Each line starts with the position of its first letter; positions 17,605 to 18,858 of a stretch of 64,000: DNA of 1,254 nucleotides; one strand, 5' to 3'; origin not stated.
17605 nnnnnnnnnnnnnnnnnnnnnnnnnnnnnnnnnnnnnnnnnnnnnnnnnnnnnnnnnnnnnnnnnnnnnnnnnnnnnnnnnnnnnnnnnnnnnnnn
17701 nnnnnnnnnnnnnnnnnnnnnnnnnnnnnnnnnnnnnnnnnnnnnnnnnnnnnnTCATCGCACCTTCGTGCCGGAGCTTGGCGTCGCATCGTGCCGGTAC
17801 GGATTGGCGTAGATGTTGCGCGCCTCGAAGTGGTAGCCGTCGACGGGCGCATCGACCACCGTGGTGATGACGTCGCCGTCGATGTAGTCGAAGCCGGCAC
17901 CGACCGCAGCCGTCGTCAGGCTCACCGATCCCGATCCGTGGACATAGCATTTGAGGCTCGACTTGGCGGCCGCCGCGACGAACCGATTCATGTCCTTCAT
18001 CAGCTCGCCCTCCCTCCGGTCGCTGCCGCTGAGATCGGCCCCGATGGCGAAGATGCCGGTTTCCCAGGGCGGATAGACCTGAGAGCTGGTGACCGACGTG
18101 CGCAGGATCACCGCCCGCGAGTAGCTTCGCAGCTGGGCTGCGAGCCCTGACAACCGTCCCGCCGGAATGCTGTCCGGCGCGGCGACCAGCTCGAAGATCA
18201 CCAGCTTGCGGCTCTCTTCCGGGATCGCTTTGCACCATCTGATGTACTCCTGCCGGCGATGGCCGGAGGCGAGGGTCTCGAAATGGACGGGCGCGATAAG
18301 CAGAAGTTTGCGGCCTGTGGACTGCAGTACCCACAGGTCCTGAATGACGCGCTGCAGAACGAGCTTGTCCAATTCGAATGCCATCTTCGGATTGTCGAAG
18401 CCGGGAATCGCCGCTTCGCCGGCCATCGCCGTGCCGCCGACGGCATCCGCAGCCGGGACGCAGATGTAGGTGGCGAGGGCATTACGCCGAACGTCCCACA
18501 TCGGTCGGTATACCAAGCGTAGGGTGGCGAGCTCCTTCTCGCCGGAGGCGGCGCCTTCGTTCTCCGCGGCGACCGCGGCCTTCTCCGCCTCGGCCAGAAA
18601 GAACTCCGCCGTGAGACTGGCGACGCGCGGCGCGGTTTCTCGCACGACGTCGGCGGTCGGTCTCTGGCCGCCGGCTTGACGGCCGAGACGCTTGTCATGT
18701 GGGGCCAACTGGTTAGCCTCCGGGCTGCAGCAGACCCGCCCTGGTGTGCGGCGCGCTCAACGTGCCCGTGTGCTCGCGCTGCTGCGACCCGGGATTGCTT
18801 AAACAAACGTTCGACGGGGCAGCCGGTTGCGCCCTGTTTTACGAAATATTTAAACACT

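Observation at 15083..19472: A degenerate EAL protein translationally coupled to a CHASE-PAS hybrid kinase, divergent from an orphan receiver across an AT-rich spacer with a 16-bp palindrome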

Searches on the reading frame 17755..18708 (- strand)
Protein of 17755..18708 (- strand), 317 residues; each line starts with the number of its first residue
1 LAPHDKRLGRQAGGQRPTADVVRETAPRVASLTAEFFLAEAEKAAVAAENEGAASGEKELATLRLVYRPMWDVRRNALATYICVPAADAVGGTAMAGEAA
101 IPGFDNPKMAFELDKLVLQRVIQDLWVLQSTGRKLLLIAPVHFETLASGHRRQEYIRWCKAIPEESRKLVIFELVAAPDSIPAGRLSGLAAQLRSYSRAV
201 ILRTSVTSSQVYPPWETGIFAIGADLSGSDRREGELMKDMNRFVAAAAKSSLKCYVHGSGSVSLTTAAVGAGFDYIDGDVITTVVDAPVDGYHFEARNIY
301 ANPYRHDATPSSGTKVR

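Call 5: search_protein_families(library=pfam, proteins=[window:17755-18708:-], max_evalue=1)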
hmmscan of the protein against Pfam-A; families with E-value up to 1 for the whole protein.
window:17755-18708:- (317 aa): 1 family
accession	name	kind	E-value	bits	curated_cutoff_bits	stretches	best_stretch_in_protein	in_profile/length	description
PF00563.25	EAL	-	0.0044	16.9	31.3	1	62-160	12-106/236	EAL domain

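Call 6: search_protein_families(library=ncbifam, proteins=[window:17755-18708:-], max_evalue=1)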
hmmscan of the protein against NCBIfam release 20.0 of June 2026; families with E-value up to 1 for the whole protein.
window:17755-18708:- (317 aa): 0 families

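Call 7: find_homologous_proteins(query=window:17755-18708:-, max_evalue=0.001)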
Query window:17755-18708:- (317 aa): 34 proteins with E <= 0.001 among 8000 candidates.
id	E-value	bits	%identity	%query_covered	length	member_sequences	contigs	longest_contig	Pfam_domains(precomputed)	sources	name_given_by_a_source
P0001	4.5e-206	701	100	100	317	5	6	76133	-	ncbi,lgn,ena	-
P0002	9.3e-104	365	59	94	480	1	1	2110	-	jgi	-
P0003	4.1e-102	360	59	94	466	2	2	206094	-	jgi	jgi:hypothetical protein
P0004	4.9e-102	359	60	94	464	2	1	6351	-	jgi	-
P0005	9.8e-102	358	60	94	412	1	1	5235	-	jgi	-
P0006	5.1e-100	353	60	90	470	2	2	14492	-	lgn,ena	-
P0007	5.9e-98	346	59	91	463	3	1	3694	-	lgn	-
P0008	6.9e-95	336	57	92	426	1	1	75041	-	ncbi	-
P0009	8.8e-87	309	51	90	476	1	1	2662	-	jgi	jgi:hypothetical protein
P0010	3.4e-71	258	49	80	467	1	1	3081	-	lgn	-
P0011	8.5e-64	234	45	80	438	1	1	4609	-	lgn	-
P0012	2.4e-60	222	40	88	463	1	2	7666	-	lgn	-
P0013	6.5e-60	221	41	89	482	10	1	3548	-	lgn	-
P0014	3.2e-56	209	41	78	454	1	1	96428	-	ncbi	-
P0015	9.9e-56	207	41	79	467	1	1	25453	-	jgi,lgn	jgi:hypothetical protein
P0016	1.1e-53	201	41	76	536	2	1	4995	-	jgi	jgi:hypothetical protein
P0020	2.3e-41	160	36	79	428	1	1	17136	PF00563.26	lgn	-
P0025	6.5e-39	152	37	82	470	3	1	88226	-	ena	-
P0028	3.1e-37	147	37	75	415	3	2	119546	-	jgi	jgi:EAL domain-containing protein (putative c-di-GMP-specific phosphodiesterase class I)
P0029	3.3e-36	143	35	86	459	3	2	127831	-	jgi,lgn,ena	jgi:EAL domain-containing protein (putative c-di-GMP-specific phosphodiesterase class I)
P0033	1.8e-29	121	29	83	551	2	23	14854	PF00563.26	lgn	-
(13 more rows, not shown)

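Call 10: find_encoding_contigs(protein=window:17755-18708:-, flank=6000, max_places=6)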
Protein window:17755-18708:- (317 aa): 10 contigs read that carry it; 6 places shown.
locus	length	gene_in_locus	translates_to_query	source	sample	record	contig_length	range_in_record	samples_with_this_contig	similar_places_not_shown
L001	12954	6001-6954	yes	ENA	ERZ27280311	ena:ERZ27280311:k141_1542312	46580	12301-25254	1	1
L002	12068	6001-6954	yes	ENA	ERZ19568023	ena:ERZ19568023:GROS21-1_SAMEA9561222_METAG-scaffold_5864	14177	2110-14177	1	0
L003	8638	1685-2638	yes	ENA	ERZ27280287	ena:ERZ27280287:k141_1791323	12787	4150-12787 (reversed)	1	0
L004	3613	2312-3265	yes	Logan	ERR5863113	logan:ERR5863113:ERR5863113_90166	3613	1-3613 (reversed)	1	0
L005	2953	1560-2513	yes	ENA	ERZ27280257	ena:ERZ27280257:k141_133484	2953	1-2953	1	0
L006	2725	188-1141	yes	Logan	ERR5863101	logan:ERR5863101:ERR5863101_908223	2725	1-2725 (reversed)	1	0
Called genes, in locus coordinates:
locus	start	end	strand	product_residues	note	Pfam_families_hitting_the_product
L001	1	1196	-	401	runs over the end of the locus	PF00083:Sugar_tr, PF07690:MFS_1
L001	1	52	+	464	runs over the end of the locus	PF12281:NTP_transf_8, PF07369:DUF1488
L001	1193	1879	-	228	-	PF01863:YgjP-like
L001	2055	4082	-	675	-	PF05448:AXE1 (faint), PF02129:Peptidase_S15, PF00561:Abhydrolase_1, PF12146:Hydrolase_4, PF00326:Peptidase_S9 (weak), PF08530:PepX_C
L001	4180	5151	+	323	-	PF01259:SAICAR_synt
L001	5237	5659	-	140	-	PF00072:Response_reg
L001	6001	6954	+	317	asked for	-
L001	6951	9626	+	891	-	PF03924:CHASE, PF00989:PAS, PF08447:PAS_3 (weak), PF08448:PAS_4, PF13426:PAS_9, PF02518:HATPase_c, PF00072:Response_reg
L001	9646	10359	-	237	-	PF01625:PMSR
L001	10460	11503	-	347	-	PF00924:MS_channel_2nd, PF21082:MS_channel_3rd (weak)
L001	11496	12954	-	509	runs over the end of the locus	PF00324:AA_permease, PF13520:AA_permease_2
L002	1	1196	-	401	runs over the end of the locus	PF00083:Sugar_tr, PF07690:MFS_1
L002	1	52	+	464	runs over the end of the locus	PF12281:NTP_transf_8, PF07369:DUF1488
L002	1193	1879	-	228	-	PF01863:YgjP-like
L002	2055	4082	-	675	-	PF05448:AXE1 (faint), PF02129:Peptidase_S15, PF00561:Abhydrolase_1, PF12146:Hydrolase_4, PF00326:Peptidase_S9 (weak), PF08530:PepX_C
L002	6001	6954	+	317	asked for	-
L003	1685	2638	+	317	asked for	-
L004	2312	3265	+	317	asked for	-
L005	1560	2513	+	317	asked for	-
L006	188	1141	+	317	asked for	-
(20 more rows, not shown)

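Call 11: find_encoding_contigs(protein=P0008, flank=6000, max_places=2)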
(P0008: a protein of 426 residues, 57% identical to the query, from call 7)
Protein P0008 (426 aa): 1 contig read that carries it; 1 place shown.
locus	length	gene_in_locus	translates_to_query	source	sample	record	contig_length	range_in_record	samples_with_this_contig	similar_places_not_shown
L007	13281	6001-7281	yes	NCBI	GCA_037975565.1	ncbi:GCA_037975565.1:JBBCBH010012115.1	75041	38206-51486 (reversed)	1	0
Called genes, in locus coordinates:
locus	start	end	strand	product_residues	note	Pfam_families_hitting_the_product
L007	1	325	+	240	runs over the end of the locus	PF07992:Pyr_redox_2, PF13738:Pyr_redox_3 (faint), PF00070:Pyr_redox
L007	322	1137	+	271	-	PF02852:Pyr_redox_dim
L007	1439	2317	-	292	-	PF00912:Transgly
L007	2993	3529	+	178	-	PF17755:UvrA_DNA-bind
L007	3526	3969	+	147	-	-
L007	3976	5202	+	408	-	PF00005:ABC_tran (faint), PF13304:AAA_21 (weak)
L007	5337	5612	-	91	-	PF00072:Response_reg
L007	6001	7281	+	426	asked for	-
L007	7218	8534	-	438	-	-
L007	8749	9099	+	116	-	-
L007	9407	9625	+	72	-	-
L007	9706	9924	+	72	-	PF00072:Response_reg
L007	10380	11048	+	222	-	-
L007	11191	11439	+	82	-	-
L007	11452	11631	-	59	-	-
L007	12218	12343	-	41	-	PF03446:NAD_binding_2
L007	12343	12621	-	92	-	PF24877:ILV_EDD_C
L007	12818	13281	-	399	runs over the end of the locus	PF00920:ILVD_EDD_N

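Call 12: find_encoding_contigs(protein=P0003, flank=6000, max_places=2)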
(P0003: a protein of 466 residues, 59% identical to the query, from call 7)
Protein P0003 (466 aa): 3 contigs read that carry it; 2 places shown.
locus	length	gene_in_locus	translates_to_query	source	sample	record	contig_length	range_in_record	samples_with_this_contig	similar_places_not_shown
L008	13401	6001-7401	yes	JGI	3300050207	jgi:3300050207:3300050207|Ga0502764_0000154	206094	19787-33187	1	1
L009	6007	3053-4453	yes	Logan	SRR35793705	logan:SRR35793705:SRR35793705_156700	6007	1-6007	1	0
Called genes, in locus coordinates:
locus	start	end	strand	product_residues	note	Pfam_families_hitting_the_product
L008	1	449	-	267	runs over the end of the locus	PF00106:adh_short, PF08659:KR, PF13561:adh_short_C2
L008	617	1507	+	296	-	PF13714:PEP_mutase, PF00463:ICL (weak)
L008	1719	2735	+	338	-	PF03448:MgtE_N (faint), PF14842:FliG_N, PF14841:FliG_M, PF01706:FliG_C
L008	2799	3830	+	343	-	PF00072:Response_reg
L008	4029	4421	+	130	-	-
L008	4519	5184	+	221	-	PF11181:YflT (faint)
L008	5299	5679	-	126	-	PF00072:Response_reg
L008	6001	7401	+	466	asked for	-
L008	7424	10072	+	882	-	PF03924:CHASE, PF00989:PAS, PF08448:PAS_4, PF13426:PAS_9, PF02518:HATPase_c, PF00072:Response_reg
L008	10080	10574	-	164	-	PF01590:GAF, PF13185:GAF_2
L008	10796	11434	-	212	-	PF02979:NHase_alpha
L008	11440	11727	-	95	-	PF02211:NHase_beta_C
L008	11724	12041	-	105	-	PF21006:NHase_beta_N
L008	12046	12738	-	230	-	PF02798:GST_N, PF13417:GST_N_3, PF13409:GST_N_2, PF00043:GST_C (weak)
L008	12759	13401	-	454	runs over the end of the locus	PF04107:GCS2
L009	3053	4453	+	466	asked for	-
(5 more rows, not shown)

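Call 13: find_encoding_contigs(protein=P0014, flank=6000, max_places=2)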
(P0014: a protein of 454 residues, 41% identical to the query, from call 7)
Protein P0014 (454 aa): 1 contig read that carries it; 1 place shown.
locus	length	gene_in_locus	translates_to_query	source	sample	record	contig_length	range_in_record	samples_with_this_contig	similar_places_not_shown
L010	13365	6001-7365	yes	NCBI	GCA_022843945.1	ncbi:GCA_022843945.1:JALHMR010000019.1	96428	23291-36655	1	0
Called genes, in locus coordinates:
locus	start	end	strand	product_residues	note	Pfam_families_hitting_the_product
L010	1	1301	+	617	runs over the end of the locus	PF00989:PAS, PF13426:PAS_9, PF24820:Diguanyl_cycl_sensor, PF00989:PAS, PF13188:PAS_8, PF13426:PAS_9, PF00989:PAS, PF08448:PAS_4, +9 more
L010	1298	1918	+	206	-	PF00072:Response_reg, PF08281:Sigma70_r4_2 (weak), PF00196:GerE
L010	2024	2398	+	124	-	PF21714:KaiA_N (weak), PF00072:Response_reg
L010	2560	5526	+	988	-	PF02743:dCache_1, PF08448:PAS_4 (faint), PF22588:dCache_1_like, PF13426:PAS_9 (faint), PF12860:PAS_7, PF08447:PAS_3, PF00512:HisKA, PF02518:HATPase_c, +2 more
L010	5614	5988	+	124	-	PF00072:Response_reg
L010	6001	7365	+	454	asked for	-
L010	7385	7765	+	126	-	PF00072:Response_reg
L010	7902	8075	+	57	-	-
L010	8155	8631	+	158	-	PF07310:PAS_5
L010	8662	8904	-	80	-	-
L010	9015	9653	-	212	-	PF03458:Gly_transporter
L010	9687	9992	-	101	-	PF03795:YCII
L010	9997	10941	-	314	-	PF03401:TctC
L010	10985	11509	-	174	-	PF22381:Staph_reg_Sar_Rot (weak), PF01047:MarR, PF12802:MarR_2, PF13463:HTH_27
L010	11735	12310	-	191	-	PF13577:SnoaL_4, PF00866:Ring_hydroxyl_B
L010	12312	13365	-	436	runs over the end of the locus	PF00355:Rieske, PF00848:Ring_hydroxyl_A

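Call 16: search_solved_structures(query=A1, max_evalue=1, show_alignments=2)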
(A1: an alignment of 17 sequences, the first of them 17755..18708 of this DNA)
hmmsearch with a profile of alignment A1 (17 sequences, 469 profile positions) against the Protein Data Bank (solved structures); distinct sequences matched with E-value up to 1: 6.
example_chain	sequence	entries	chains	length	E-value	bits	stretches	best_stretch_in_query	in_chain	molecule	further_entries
4foj_A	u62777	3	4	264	0.0039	19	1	216-294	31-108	FimX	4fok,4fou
7lkq_A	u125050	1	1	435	0.0049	18.6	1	198-294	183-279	FimX(GGDEF-EAL)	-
4f3h_A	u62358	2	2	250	0.0094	17.7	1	220-294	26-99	Putative uncharacterized protein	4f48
3ezu_A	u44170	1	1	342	0.13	13.9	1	49-148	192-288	GGDEF domain protein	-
6hq4_A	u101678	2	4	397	0.78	11.4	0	198-286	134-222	EAL Enzyme Bd1971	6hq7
6hq5_A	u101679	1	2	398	0.79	11.3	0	198-286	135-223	EAL Enzyme Bd1971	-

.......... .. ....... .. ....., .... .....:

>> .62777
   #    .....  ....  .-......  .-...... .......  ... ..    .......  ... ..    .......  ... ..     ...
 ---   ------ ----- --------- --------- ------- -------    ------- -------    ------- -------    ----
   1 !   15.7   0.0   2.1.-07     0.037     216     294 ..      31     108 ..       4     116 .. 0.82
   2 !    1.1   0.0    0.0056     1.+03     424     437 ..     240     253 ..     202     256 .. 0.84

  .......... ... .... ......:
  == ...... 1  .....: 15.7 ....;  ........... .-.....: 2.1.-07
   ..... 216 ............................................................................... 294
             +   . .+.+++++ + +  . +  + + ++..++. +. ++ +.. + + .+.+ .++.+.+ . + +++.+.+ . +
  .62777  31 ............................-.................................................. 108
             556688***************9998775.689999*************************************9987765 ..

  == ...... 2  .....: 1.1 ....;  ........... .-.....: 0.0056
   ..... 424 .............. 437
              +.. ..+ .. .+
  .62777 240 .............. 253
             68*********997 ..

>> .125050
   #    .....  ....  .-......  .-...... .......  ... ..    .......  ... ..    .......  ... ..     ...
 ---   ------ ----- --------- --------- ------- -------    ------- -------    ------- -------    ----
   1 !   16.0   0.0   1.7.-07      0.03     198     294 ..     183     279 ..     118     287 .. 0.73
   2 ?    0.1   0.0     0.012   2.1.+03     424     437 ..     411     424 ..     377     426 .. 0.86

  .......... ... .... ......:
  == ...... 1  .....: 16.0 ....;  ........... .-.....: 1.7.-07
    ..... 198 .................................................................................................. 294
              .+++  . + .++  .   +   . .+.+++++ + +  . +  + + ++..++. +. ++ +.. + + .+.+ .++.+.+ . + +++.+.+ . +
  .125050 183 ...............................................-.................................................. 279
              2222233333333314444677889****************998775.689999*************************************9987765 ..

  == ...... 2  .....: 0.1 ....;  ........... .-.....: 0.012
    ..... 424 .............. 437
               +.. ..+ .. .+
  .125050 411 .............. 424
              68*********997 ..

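Call 23: find_related_loci(query=A2, collection=genome_contigs, flank=6000)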
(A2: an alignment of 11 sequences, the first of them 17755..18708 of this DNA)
Query A2 (317 aa) in genome_contigs; peptide patterns used: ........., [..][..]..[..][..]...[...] (x = any residue, [..] = any of these).
43 stretches matched a pattern; 4 encode a relative of the query (tblastn E <= 1e-3); 4 distinct loci.
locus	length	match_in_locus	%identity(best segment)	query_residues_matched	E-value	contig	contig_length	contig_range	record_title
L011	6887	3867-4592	37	63-305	2e-43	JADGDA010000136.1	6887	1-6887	MAG: Alphaproteobacteria bacterium isolate nYQH56bin3 nYQH56_bin3_NODE_136_length_6887_cov_3.455360, whole genome shotgu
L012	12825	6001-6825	33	37-302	4e-43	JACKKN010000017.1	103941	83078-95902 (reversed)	MAG: Hyphomicrobiales bacterium isolate HK-STAS-PROT-66 HK-STAS-PROT-66_17, whole genome shotgun sequence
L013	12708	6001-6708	36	67-301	2e-42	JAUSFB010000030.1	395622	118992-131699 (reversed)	MAG: Phaeospirillum sp. isolate E14_maxbin.268 E14_k141_763598, whole genome shotgun sequence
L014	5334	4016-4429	31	56-194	1e-13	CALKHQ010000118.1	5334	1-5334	MAG TPA_asm: uncultured Alphaproteobacteria bacterium isolate SRR5251193_bin.100_CONCOCT_v1.1_MAG genome assembly, conti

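Call 24: predict_structure(alignment_id=A1)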
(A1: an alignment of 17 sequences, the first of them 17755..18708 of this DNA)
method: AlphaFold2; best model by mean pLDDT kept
length: 317 residues; sequences in the alignment: 17
mean_pLDDT: 78.8   pTM: 0.76
mean pLDDT of the five models: 78.8, 76.9, 76.3, 76.2, 73.2
residues with pLDDT >= 90: 166; 70-90: 67; 50-70: 18; < 50: 66
segments of 3 or more residues with pLDDT < 50: 1-54, 306-317
pLDDT, mean of each block of 10 residues (from residue 1): 37 32 43 41 43 56 87 91 84 70 84 96 95 94 95 97 96 94 95 98 92 94 90 94 96 90 91 89 81 78 48 38
secondary structure, 60 per line:
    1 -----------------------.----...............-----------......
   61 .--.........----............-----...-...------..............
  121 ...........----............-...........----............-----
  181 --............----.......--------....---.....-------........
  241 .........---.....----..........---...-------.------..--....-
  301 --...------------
elements in order: H29-43 H55-61 E64-72 E77-88 E94-96 H107-131 E136-142 H143-147 H149-159 H164-169 E170-175 H183-194 E199-205 H214-217 E221-225 H233-249 E253-257 H262-271 E275-277 H296-299

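Call 26: search_protein_representatives(alignment_id=A1)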
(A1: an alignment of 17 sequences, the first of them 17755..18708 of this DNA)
Query: 17 sequences, 469 profile positions. Proteins with E-value up to 0.001 (for the whole library): 3182; up to 1e-10: 2447; up to 1e-30: 1215. The best 150 are listed.
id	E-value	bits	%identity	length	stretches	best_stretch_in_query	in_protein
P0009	5.2e-178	608.8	-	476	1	1-461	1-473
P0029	2.6e-155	533.9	-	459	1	26-467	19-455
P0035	8.1e-149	512.5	-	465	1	1-458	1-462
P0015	2.8e-148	510.7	-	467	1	4-466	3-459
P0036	1.1e-138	479.1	-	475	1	33-462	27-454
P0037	1.2e-138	479.0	-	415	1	52-459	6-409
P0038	4.8e-138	477.0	-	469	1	18-464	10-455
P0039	4.2e-134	464.0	-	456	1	7-458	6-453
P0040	1.5e-133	462.2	-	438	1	42-460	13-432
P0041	8.8e-132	456.3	-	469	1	17-463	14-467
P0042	2.6e-128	444.9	-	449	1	48-459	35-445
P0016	1.2e-127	442.7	-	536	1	19-458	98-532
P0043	6.3e-127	440.3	-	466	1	5-459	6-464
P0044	7.3e-126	436.8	-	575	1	18-459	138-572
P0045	3.3e-125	434.7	-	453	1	38-462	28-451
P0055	3.3e-118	411.6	-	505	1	36-460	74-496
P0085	5.6e-111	387.8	-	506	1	32-459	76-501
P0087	3.4e-110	385.2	-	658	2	48-464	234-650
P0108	4.1e-104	365.1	-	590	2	188-459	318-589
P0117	4.1e-103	361.8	-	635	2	8-463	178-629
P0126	9.6e-100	350.7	-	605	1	10-465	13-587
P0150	6.1e-95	334.9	-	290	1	204-460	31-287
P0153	6.0e-94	331.6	-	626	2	30-448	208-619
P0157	3.2e-93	329.2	-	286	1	198-458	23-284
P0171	5.3e-92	325.2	-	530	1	30-460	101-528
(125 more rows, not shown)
